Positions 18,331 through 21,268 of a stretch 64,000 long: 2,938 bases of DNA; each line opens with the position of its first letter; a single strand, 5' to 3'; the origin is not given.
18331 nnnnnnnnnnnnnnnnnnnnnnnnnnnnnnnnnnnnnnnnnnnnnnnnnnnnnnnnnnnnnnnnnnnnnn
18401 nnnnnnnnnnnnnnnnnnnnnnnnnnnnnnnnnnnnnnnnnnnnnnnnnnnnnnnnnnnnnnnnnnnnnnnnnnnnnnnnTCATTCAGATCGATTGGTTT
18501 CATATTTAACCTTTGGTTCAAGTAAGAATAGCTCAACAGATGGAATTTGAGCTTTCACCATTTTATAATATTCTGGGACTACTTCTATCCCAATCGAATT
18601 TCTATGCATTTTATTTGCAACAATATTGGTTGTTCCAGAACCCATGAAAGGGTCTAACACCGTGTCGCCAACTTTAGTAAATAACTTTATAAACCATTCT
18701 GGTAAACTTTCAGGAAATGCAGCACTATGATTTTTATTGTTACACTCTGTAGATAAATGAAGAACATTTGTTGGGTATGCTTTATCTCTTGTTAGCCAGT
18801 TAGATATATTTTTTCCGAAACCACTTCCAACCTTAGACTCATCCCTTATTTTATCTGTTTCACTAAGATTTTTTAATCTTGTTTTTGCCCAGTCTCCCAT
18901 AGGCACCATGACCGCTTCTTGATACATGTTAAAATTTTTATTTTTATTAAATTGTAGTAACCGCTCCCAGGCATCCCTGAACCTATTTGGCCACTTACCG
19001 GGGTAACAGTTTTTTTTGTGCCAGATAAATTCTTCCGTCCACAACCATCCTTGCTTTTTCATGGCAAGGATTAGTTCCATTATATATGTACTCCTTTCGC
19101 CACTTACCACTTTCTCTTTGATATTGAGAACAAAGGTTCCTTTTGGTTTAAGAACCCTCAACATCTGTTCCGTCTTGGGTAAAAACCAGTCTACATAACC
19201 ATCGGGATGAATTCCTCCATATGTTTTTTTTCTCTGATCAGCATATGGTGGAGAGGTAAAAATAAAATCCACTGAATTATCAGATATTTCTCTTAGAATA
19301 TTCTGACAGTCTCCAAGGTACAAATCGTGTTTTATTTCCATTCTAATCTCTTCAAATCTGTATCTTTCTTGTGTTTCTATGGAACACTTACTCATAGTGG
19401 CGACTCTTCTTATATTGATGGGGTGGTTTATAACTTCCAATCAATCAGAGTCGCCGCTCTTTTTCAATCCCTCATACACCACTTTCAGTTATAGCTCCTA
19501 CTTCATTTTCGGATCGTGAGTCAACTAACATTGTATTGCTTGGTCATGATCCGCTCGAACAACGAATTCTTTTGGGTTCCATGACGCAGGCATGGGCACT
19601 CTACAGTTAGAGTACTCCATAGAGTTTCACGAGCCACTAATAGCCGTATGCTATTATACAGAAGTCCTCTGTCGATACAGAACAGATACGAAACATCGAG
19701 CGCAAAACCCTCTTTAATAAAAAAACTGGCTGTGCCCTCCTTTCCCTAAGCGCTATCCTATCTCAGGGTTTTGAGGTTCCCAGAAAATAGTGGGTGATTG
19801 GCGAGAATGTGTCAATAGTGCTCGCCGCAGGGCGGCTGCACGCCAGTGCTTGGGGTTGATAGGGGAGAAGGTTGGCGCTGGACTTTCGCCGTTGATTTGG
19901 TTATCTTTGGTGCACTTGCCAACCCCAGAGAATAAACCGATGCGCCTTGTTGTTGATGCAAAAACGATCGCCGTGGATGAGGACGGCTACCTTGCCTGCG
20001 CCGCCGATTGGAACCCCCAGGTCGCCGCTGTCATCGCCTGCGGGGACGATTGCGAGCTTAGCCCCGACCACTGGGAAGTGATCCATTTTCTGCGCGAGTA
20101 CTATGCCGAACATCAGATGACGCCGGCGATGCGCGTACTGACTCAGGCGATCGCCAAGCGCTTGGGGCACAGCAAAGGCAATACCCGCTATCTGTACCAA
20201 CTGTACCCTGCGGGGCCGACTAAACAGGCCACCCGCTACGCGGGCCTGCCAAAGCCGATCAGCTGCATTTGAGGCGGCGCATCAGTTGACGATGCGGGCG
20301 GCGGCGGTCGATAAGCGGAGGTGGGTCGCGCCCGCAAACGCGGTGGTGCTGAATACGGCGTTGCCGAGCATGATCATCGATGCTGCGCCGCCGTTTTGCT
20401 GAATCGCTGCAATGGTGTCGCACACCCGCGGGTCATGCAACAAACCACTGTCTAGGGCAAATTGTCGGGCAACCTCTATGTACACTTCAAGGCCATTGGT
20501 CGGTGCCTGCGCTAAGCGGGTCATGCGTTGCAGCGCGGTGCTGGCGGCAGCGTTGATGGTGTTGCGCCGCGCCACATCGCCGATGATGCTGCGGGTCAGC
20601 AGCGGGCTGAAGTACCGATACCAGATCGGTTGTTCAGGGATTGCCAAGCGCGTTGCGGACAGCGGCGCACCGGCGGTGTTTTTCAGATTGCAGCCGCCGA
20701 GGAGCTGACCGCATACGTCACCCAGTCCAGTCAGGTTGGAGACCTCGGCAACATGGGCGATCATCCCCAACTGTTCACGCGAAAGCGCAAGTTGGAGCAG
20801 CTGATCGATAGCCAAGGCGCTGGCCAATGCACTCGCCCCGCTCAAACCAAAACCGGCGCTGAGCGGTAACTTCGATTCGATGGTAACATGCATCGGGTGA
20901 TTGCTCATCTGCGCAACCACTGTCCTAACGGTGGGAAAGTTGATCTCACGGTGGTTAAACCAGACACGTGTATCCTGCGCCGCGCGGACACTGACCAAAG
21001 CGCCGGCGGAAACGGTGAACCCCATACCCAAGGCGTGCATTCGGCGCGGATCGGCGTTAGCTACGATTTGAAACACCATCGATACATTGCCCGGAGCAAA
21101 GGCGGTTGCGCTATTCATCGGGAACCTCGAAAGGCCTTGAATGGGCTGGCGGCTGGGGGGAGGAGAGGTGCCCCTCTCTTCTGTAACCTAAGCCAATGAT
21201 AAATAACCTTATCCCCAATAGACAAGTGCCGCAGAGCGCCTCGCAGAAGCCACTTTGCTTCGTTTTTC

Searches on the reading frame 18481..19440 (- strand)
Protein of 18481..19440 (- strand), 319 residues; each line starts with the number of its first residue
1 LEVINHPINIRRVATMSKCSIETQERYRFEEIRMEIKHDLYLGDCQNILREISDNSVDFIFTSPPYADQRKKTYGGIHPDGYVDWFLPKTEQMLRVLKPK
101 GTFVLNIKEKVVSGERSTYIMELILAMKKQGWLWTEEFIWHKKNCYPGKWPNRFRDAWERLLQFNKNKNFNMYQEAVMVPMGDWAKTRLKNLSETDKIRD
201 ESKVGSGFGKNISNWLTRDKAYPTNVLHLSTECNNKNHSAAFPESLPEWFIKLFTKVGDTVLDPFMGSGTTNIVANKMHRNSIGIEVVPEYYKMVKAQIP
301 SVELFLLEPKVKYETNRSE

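Call 8: search_protein_families(library=pfam, proteins=[window:18481-19440:-])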
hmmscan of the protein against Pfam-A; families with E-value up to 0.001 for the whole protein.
window:18481-19440:- (319 aa): 2 families
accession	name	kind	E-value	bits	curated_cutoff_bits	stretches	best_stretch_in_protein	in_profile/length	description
PF01555.25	N6_N4_Mtase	-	7.4e-44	150.8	26.7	1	57-296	1-220/221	DNA methylase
PF01170.24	UPF0020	-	0.00041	20.5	22.3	0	255-291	26-62/197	RMKL-like, methyltransferase domain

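Call 9: search_protein_families(library=padloc, proteins=[window:18481-19440:-])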
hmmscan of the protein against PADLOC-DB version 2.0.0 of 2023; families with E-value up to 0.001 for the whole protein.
window:18481-19440:- (319 aa): 65 families (the best 25 are shown)
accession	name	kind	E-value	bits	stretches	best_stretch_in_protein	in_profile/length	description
PDLC03387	MTase_II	-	2.9e-47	159.2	2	123-299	131-275/289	Type II methyltransferase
PDLC03353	MTase_II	-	5.6e-44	148.6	1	35-299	7-250/260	Type II methyltransferase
PDLC03323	MTase_II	-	1.8e-36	123.9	1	39-292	16-287/330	Type II methyltransferase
PDLC03371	MTase_II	-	2.4e-36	123.6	1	34-299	7-252/260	Type II methyltransferase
PDLC03299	MTase_II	-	1.9e-32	110.9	1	37-303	14-261/296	Type II methyltransferase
PDLC03350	MTase_II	-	9.8e-31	105.3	1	37-300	56-296/312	Type II methyltransferase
PDLC03260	MTase_II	-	5.9e-26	89.2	2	232-299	240-307/349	Type II methyltransferase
PDLC03216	MTase_II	-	4.8e-24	83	2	234-303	190-259/364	Type II methyltransferase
PDLC03252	MTase_II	-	1.8e-23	81.5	3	226-296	280-350/365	Type II methyltransferase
PDLC03738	oMTase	-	3.7e-23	79.8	2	229-305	195-271/376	orphan methyltransferase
PDLC03337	MTase_II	-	1.3e-22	78.3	1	40-297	11-244/264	Type II methyltransferase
PDLC03230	MTase_II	-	2.5e-22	77.6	1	39-295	37-278/360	Type II methyltransferase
PDLC03228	MTase_II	-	2.8e-22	77.7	2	233-301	139-207/227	Type II methyltransferase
PDLC03251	MTase_II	-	2.4e-21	74.2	1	39-295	6-262/282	Type II methyltransferase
PDLC03259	MTase_II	-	5.2e-21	73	1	235-298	191-254/423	Type II methyltransferase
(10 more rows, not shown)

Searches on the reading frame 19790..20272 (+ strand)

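Call 46: search_protein_families(library=pfam, proteins=[window:19790-20272:+], max_evalue=0.01)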
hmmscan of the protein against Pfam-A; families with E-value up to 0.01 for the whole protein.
window:19790-20272:+ (160 aa): 1 family
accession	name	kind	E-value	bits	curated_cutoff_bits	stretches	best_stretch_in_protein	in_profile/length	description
PF04358.19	DsrC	-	7.9e-38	129.6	24.9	1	55-160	2-107/107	DsrC like protein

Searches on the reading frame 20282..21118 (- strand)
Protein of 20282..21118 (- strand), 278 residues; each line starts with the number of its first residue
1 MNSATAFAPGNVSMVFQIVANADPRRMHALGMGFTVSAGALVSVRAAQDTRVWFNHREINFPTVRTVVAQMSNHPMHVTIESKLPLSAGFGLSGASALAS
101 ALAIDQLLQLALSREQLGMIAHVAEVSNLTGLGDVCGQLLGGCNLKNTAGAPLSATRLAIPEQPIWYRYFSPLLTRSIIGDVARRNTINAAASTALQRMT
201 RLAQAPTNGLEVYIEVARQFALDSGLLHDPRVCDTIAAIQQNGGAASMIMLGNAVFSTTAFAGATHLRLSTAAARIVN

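Call 8: search_protein_families(library=pfam, proteins=[window:20282-21118:-])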
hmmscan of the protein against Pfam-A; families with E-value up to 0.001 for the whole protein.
window:20282-21118:- (278 aa): 2 families
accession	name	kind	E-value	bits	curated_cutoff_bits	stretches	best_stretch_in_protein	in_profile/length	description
PF00288.32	GHMP_kinases_N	-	1.8e-12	47.7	22.3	1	69-142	12-87/87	GHMP kinases N terminal domain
PF22700.2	MVD-like_N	-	0.00024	21.2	27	1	68-123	69-130/157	Diphosphomevalonate decarboxylase-like N-terminal domain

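Call 9: search_protein_families(library=padloc, proteins=[window:20282-21118:-])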
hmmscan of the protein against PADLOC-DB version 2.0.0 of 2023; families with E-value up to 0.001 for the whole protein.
window:20282-21118:- (278 aa): 0 families
